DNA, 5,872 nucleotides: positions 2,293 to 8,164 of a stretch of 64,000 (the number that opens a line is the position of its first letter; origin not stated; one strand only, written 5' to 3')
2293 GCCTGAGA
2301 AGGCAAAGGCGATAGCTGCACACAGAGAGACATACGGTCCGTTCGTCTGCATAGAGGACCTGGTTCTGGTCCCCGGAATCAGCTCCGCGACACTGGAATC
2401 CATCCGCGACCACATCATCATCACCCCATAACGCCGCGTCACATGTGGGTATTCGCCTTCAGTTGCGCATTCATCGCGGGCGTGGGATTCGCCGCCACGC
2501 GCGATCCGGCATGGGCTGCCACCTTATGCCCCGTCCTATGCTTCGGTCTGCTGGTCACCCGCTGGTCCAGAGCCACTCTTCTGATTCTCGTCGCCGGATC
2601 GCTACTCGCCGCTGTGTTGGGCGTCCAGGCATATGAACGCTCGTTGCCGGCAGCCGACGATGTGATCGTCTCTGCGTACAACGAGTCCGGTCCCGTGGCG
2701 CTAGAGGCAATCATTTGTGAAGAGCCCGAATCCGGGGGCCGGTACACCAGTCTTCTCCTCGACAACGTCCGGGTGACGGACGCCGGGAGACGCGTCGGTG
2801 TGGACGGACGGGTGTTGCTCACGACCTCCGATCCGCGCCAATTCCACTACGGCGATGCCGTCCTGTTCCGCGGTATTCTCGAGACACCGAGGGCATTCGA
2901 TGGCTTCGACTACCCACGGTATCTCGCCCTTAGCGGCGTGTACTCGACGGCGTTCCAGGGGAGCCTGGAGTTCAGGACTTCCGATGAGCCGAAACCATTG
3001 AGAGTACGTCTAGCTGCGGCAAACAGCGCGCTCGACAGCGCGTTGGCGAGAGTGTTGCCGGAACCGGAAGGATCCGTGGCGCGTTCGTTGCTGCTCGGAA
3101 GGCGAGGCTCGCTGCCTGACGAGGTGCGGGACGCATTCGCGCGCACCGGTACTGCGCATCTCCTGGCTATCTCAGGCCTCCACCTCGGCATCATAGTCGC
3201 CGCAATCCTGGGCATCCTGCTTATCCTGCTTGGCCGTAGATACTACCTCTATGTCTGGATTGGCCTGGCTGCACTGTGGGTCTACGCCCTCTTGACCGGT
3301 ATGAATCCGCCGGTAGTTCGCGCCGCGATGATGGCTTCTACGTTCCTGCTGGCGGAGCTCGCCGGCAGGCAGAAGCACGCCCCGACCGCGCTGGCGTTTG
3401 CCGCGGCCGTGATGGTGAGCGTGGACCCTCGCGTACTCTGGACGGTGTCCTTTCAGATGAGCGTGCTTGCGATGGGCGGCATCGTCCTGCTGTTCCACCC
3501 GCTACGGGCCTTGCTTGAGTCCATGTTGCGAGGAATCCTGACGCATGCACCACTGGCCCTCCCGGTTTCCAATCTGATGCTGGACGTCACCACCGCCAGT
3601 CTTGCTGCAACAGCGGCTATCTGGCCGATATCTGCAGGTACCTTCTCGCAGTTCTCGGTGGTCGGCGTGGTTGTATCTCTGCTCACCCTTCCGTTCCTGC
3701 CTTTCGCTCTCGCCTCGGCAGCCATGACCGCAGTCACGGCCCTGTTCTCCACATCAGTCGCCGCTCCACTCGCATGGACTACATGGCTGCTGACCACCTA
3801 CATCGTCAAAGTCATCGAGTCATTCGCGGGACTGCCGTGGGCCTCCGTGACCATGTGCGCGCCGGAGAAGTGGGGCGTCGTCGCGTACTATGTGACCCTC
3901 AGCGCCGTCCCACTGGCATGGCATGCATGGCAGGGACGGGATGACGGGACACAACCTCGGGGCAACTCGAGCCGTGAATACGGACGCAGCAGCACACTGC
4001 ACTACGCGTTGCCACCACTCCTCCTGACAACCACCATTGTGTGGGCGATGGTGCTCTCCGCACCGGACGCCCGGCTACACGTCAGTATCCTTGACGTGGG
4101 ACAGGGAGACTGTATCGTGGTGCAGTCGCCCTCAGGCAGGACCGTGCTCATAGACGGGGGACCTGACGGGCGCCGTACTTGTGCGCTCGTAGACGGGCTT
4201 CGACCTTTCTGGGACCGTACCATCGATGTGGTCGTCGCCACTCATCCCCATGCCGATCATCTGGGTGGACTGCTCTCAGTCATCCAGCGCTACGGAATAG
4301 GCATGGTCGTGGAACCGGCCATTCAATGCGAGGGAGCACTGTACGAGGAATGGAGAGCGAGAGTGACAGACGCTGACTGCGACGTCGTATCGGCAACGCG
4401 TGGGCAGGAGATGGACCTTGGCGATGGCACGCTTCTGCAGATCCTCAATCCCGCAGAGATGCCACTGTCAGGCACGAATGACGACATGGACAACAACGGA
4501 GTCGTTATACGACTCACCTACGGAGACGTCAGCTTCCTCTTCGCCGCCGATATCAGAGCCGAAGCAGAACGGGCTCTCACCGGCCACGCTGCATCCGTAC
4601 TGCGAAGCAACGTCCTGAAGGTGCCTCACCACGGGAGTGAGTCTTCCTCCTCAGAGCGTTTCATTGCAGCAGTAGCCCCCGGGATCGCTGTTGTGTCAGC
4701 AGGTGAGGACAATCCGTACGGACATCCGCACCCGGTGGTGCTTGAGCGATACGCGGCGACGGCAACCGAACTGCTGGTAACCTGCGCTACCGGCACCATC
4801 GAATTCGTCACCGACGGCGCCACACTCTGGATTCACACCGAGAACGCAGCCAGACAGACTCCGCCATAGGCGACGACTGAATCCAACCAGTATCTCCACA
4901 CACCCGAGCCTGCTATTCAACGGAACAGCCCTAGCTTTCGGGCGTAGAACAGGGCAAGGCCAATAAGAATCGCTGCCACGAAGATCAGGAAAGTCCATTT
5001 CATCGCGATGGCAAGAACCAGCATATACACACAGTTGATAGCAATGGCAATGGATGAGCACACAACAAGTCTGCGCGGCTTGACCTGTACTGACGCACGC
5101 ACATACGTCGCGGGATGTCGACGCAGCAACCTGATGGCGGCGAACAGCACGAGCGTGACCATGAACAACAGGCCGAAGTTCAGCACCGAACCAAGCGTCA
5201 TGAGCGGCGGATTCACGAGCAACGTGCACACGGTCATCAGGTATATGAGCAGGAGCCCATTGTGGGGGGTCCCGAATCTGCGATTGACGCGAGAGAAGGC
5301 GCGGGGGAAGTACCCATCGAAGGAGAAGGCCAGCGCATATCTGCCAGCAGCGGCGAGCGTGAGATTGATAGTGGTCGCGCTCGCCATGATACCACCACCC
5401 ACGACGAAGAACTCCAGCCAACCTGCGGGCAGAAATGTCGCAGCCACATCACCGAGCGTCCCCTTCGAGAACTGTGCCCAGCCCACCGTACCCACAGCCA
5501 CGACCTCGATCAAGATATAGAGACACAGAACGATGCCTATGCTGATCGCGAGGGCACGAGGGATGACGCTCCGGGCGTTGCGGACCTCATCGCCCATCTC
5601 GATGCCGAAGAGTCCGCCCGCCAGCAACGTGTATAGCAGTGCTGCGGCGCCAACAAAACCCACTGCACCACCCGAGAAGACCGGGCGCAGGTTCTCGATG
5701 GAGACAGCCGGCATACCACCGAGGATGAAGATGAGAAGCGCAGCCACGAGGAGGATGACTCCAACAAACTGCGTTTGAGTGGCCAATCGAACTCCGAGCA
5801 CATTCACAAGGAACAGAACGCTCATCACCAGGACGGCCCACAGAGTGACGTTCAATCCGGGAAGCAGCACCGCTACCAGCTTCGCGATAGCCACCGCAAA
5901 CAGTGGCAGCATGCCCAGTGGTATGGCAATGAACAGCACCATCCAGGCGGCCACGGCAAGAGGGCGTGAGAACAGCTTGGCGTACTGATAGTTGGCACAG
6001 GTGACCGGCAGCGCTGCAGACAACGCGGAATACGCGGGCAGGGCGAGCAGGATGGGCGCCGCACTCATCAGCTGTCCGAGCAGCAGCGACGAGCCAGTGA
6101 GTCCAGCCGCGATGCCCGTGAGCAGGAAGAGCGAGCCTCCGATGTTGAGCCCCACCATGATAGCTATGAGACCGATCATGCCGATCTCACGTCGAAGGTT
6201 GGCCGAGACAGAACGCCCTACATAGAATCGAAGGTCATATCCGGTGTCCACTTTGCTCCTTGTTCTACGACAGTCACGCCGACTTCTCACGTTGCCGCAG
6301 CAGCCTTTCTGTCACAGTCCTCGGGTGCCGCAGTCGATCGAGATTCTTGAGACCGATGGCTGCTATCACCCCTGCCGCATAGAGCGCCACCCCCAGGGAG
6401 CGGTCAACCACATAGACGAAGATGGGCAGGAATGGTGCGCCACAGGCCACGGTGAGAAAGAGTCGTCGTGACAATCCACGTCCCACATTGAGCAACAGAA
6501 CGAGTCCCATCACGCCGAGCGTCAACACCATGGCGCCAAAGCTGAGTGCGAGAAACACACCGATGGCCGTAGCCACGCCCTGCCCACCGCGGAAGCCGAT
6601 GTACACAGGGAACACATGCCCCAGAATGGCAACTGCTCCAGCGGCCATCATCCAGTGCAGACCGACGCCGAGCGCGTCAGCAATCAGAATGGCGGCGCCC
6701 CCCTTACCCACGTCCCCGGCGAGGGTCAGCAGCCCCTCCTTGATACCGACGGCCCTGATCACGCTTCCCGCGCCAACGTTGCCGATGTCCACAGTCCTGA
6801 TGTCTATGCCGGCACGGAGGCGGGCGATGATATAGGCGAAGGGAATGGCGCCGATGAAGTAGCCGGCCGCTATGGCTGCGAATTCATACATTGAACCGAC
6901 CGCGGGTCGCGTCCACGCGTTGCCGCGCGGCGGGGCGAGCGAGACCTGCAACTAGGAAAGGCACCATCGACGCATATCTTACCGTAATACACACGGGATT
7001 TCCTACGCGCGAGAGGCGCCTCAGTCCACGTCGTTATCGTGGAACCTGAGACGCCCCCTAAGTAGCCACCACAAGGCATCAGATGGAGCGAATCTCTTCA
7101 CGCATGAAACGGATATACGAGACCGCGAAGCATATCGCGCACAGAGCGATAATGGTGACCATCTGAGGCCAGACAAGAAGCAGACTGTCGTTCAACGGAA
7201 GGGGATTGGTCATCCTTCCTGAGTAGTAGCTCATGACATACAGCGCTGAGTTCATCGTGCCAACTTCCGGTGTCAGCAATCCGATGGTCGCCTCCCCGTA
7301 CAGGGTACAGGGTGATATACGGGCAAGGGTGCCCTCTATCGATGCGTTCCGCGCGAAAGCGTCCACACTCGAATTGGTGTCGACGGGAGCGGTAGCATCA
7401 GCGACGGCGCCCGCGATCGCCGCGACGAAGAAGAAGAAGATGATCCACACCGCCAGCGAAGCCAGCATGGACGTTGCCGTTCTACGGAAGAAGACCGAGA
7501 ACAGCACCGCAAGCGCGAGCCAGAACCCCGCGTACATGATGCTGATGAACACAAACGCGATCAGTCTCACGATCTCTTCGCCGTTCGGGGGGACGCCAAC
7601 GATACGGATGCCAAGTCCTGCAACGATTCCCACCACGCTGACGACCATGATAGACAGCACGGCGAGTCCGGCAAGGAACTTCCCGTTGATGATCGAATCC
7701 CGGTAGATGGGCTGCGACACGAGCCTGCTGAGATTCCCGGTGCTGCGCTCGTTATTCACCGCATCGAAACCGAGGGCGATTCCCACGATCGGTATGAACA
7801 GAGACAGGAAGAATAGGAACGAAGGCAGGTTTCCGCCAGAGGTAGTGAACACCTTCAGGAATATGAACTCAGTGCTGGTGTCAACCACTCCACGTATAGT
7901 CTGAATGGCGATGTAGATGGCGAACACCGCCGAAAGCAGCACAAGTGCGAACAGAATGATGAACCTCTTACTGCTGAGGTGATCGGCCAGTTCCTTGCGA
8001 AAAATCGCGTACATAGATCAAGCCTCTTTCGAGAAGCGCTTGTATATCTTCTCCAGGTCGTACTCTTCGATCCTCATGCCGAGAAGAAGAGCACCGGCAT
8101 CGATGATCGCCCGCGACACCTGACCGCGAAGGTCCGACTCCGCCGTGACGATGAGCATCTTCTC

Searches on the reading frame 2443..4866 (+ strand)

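Call 64: search_protein_families(library=pfam, proteins=[window:2443-4866:+], max_evalue=0.00001)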
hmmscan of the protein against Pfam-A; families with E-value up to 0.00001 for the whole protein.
window:2443-4866:+ (808 aa): 4 families
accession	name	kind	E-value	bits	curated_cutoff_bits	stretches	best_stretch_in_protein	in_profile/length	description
PF03772.21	Competence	-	3.4e-56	191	23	1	216-495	1-269/270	Competence protein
PF13567.11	DUF4131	-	3.9e-20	72.6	31.6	1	22-171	6-158/165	Domain of unknown function (DUF4131)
PF00753.33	Lactamase_B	-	3.4e-18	66.7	22.7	1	551-754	2-195/196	Metallo-beta-lactamase superfamily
PF12706.13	Lactamase_B_2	-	1.2e-07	32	27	1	566-706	1-145/200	Beta-lactamase superfamily domain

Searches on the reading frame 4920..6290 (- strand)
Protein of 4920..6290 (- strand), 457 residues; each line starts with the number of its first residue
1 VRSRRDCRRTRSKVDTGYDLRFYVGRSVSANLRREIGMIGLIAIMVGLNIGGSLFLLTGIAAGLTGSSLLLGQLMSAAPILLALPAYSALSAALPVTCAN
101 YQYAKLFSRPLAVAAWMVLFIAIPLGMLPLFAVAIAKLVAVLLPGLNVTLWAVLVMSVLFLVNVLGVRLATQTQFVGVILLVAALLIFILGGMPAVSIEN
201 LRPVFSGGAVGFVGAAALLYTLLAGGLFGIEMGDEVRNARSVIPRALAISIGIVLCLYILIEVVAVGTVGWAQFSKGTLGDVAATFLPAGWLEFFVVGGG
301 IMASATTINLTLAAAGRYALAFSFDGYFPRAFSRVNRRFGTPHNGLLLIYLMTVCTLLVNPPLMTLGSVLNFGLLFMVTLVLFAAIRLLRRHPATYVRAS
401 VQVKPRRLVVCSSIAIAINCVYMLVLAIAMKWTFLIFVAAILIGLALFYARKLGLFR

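Call 64: search_protein_families(library=pfam, proteins=[window:4920-6290:-], max_evalue=0.00001)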
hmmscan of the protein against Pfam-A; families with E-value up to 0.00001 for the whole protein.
window:4920-6290:- (457 aa): 2 families
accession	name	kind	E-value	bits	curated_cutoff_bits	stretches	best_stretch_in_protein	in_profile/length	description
PF13520.12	AA_permease_2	-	3.3e-27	95.9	27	1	36-428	1-405/427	Amino acid permease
PF00324.27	AA_permease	-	9.6e-15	54.7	24.6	1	41-443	2-446/470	Amino acid permease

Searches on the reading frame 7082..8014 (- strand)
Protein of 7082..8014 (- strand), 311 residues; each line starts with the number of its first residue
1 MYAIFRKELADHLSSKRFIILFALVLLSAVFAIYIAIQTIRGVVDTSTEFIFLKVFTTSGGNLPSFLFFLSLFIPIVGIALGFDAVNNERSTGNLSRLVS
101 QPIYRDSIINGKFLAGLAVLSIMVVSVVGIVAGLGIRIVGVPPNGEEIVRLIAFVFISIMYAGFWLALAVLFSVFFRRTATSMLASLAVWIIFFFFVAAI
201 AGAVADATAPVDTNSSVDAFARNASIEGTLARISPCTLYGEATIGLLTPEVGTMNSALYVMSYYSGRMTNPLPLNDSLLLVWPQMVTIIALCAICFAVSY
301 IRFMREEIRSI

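Call 64: search_protein_families(library=pfam, proteins=[window:7082-8014:-], max_evalue=0.00001)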
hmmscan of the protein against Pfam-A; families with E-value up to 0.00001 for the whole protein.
window:7082-8014:- (311 aa): 2 families
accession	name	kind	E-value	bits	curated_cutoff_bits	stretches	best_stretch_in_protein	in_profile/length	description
PF12679.13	ABC2_membrane_2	-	6.8e-37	127.7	27.2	1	3-307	2-282/283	ABC-2 family transporter protein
PF12698.13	ABC2_membrane_3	-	6.2e-06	26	31.6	1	63-300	164-346/347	ABC-2 family transporter protein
